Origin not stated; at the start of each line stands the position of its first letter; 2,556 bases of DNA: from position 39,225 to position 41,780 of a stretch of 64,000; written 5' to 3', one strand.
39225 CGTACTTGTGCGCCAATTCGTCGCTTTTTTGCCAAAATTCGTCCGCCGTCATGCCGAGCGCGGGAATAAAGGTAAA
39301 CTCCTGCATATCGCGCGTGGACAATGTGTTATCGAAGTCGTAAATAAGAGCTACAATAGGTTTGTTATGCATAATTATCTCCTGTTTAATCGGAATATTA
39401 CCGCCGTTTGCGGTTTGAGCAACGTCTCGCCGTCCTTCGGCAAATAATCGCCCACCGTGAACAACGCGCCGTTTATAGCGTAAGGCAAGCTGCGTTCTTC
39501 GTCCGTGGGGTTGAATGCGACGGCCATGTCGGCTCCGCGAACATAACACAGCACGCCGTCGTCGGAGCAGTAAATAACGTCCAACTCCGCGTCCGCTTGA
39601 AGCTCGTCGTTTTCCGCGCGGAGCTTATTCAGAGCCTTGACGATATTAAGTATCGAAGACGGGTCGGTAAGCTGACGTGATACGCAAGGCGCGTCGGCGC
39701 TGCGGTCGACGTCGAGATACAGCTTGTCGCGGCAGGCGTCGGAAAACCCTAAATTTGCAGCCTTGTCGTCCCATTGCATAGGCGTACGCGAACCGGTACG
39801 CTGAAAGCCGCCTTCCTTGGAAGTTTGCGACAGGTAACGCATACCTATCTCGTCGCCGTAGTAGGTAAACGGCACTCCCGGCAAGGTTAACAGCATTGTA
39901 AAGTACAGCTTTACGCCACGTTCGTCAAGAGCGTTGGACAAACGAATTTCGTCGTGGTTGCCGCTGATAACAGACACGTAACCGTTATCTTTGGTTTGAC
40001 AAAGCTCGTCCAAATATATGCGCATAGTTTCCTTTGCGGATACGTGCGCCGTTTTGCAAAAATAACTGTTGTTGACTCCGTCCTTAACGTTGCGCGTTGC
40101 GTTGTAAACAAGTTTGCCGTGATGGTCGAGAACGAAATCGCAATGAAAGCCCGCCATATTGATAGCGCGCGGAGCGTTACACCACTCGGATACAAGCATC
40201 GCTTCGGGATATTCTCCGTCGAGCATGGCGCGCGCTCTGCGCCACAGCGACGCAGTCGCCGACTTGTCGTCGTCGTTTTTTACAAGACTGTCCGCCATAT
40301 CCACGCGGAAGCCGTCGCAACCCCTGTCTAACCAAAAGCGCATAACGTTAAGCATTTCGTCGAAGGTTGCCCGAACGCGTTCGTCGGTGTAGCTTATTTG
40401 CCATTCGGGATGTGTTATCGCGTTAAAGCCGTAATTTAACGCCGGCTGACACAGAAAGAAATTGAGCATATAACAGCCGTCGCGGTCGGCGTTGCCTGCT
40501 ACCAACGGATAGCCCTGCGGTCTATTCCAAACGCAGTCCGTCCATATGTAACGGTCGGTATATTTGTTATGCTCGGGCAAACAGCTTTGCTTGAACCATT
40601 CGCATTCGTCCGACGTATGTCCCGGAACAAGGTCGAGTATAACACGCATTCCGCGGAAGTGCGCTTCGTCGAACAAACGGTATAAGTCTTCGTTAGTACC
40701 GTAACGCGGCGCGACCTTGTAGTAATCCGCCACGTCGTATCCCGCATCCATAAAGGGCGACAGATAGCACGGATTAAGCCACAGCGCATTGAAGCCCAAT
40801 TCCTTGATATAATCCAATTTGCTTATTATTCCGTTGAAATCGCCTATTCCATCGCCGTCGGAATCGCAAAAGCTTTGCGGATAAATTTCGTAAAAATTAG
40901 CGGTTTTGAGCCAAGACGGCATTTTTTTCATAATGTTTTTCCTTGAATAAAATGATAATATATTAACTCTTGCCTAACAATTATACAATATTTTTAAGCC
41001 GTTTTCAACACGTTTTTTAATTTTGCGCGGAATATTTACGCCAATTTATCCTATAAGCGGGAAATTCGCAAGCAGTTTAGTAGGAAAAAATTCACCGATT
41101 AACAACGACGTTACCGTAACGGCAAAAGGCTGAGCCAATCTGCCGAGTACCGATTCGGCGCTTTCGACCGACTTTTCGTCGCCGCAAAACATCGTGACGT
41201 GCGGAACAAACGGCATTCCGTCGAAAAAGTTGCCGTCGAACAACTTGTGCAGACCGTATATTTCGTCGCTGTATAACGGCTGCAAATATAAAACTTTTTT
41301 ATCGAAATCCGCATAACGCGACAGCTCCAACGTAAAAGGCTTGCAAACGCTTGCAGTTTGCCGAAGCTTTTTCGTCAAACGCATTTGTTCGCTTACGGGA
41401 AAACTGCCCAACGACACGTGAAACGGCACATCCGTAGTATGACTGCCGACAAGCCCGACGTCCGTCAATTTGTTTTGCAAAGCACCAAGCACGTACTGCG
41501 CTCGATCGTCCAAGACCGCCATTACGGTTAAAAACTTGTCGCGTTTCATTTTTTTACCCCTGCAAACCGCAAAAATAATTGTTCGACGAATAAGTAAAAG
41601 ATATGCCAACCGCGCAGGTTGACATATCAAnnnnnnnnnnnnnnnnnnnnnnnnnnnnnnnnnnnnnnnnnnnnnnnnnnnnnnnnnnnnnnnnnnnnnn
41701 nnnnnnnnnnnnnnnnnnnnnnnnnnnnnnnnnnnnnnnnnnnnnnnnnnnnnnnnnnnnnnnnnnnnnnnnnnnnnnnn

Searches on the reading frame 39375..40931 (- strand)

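Call 46: search_protein_families(library=pfam, proteins=[window:39375-40931:-], max_evalue=0.001)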
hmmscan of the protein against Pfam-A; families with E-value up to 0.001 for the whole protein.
window:39375-40931:- (518 aa): 2 families
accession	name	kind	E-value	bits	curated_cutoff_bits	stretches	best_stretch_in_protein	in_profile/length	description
PF00128.31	Alpha-amylase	-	1.1e-81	275.8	22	1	16-445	2-444/446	Alpha amylase, catalytic domain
PF11941.14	DUF3459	-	0.00043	21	22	0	432-512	3-89/90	Domain of unknown function (DUF3459)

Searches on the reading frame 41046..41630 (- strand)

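Call 46: search_protein_families(library=pfam, proteins=[window:41046-41630:-], max_evalue=0.001)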
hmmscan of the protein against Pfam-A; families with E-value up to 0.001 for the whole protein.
window:41046-41630:- (194 aa): 1 family
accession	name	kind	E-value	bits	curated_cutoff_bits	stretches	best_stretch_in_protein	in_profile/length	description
PF13563.12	2_5_RNA_ligase2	-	1.4e-09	38.6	27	1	65-176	21-143/152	2'-5' RNA ligase superfamily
